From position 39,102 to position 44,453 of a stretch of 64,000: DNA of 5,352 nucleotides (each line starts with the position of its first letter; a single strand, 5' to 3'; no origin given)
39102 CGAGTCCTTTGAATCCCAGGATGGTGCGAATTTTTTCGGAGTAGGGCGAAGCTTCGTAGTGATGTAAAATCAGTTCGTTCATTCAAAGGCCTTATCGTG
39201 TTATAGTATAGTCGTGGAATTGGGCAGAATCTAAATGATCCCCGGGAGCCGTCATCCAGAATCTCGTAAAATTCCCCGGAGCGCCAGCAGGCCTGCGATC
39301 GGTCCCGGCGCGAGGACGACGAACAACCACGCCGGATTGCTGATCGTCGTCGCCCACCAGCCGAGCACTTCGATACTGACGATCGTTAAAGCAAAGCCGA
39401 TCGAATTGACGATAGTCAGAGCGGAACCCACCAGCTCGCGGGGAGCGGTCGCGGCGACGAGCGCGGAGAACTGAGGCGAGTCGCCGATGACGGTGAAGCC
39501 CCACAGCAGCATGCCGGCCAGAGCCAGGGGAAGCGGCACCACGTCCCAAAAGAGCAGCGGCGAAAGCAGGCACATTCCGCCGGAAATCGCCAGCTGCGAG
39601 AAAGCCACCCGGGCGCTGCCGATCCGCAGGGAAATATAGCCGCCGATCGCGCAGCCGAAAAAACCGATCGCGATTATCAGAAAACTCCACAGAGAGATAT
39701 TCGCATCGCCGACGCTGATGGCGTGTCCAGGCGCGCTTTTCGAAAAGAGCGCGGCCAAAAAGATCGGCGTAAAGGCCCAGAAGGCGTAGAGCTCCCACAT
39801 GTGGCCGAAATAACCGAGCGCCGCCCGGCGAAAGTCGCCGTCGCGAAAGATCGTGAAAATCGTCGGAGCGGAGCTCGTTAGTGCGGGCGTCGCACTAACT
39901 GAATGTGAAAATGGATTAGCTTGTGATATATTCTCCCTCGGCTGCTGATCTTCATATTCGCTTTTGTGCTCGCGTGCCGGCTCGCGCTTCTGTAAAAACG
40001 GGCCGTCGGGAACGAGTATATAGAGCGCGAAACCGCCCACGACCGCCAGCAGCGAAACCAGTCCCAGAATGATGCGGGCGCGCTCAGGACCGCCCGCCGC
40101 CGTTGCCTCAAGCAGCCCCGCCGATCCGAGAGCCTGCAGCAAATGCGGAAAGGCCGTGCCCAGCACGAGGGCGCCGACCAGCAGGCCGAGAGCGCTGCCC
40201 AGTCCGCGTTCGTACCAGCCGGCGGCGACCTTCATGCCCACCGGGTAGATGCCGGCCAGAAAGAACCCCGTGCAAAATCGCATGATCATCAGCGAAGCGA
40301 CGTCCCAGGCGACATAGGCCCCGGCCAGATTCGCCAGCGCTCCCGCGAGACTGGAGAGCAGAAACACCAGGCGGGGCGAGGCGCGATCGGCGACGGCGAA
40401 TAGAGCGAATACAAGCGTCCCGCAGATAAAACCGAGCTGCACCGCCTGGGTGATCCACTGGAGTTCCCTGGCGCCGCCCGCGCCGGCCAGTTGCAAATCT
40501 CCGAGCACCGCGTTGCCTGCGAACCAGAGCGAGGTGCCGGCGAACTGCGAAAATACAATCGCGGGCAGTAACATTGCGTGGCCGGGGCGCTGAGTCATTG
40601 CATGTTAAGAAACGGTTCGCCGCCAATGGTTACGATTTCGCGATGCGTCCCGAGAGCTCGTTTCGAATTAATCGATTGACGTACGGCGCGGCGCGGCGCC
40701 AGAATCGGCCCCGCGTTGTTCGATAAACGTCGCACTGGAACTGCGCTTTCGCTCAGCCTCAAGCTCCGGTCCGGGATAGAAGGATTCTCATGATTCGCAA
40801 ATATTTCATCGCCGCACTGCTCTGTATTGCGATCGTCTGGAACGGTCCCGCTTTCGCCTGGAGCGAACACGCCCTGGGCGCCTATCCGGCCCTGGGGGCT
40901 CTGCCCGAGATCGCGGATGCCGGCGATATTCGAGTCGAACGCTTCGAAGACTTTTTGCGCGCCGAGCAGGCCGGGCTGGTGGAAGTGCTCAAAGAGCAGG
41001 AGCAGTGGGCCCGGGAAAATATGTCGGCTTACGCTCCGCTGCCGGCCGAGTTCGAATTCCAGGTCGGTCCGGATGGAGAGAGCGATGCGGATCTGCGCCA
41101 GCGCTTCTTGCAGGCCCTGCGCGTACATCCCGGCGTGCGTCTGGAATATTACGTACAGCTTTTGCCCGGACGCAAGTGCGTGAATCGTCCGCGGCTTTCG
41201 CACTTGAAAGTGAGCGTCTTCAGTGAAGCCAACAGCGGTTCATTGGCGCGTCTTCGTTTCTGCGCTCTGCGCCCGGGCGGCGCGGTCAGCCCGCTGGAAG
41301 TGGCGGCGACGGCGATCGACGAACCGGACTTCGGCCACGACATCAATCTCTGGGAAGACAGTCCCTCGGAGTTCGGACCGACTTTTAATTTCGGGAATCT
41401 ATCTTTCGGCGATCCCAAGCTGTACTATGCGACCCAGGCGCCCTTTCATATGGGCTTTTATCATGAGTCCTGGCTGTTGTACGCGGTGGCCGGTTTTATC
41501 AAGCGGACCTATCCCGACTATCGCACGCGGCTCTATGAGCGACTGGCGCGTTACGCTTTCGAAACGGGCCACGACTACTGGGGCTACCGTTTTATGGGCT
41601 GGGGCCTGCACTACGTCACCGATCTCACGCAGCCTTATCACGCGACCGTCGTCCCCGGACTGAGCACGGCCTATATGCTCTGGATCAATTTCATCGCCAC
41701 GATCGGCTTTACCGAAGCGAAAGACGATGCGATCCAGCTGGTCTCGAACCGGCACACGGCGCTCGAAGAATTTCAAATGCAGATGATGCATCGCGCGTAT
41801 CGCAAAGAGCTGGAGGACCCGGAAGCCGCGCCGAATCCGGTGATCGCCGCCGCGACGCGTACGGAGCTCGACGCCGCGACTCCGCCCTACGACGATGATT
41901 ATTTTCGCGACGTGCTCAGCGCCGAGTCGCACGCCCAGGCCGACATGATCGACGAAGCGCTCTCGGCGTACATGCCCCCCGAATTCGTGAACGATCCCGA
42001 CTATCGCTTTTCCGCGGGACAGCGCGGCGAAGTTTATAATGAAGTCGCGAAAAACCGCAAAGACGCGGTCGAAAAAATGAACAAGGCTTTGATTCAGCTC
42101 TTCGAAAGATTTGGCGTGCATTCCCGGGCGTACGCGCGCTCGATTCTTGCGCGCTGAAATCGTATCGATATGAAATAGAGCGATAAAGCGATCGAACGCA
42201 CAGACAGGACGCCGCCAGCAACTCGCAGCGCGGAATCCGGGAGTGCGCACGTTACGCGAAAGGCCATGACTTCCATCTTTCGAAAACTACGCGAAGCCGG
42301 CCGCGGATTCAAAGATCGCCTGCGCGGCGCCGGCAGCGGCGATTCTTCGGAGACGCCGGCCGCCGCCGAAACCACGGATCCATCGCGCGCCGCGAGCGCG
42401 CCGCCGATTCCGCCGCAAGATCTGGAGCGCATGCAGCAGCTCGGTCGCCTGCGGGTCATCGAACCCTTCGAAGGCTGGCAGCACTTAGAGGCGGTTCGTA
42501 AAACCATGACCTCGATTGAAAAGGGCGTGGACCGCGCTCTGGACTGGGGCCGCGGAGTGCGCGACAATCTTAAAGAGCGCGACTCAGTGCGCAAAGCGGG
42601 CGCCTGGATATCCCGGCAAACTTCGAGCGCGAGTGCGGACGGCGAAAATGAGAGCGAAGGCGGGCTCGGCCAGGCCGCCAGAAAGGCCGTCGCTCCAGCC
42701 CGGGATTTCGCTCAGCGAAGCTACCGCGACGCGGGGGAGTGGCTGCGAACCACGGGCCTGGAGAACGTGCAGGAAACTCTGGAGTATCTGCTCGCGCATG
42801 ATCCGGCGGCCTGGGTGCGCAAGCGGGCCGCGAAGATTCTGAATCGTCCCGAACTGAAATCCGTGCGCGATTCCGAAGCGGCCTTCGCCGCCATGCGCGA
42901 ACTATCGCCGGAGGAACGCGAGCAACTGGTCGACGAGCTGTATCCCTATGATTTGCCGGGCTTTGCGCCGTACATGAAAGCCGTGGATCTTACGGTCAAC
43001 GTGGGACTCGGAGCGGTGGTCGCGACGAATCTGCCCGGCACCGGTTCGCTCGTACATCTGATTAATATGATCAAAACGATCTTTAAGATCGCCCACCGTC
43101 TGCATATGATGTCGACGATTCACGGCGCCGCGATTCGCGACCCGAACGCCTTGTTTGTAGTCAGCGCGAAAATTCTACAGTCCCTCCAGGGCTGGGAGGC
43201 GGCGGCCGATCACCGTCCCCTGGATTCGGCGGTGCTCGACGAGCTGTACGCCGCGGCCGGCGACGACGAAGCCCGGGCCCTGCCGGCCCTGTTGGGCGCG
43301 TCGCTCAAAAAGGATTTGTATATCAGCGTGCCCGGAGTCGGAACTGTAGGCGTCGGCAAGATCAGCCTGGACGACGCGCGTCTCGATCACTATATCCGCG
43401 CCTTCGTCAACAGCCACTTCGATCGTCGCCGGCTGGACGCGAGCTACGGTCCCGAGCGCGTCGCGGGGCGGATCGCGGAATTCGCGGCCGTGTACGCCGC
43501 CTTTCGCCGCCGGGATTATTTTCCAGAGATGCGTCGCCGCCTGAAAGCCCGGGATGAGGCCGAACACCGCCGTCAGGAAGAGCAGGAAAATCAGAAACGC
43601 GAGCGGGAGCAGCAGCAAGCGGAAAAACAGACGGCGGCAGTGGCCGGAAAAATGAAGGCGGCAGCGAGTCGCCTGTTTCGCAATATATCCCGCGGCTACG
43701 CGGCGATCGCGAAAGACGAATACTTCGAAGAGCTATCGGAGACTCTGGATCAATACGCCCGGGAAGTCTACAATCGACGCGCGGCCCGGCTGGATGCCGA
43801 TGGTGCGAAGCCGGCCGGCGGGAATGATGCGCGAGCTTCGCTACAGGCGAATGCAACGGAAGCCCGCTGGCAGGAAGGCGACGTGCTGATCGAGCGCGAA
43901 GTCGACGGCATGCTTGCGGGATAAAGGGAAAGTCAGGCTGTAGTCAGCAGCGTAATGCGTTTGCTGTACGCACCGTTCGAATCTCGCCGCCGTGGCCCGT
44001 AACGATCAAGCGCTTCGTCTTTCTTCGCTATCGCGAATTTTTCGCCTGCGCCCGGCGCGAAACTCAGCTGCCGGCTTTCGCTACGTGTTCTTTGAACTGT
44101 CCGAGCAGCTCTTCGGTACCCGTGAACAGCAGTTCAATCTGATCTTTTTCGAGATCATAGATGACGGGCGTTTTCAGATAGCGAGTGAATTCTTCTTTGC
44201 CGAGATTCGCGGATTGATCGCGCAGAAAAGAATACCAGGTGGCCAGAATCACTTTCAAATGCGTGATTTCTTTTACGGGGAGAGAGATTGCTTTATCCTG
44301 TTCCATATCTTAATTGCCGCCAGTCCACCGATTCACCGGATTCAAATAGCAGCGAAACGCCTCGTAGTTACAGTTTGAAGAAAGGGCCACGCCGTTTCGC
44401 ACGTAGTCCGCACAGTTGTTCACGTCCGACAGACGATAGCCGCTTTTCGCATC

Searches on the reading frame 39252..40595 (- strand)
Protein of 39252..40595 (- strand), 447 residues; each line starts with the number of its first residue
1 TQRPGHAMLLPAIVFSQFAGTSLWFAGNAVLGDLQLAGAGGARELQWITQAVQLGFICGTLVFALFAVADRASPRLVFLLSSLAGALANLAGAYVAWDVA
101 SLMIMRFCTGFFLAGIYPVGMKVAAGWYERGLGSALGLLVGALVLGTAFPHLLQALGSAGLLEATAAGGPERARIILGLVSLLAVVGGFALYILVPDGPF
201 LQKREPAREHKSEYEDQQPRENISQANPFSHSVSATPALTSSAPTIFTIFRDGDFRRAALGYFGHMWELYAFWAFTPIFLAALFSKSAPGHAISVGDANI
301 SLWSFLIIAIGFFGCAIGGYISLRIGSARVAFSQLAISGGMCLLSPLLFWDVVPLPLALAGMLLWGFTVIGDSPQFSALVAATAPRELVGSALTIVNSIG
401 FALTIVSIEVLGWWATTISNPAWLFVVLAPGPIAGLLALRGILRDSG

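Call 15: search_protein_families(library=pfam, proteins=[window:39252-40595:-], max_evalue=0.001)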
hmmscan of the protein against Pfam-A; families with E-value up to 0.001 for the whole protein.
window:39252-40595:- (447 aa): 1 family
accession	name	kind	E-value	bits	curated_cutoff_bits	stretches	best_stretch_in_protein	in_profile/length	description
PF07690.21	MFS_1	-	3.2e-18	66.2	33.4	1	12-404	4-343/347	Major Facilitator Superfamily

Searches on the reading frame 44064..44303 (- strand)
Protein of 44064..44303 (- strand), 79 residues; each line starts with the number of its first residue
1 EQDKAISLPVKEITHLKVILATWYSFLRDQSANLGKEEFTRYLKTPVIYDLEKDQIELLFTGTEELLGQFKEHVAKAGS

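Call 74: search_protein_families(library=pfam, proteins=[window:44064-44303:-], max_evalue=1)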
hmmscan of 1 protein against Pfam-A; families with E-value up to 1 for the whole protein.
window:44064-44303:- (79 aa): 1 family
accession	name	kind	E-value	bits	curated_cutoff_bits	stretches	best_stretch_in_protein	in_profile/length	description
PF23387.2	TPR_IFT80_172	-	0.063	13.6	25.6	1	3-45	84-126/147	IFT80/172/WDR35/WDR19 TPR domain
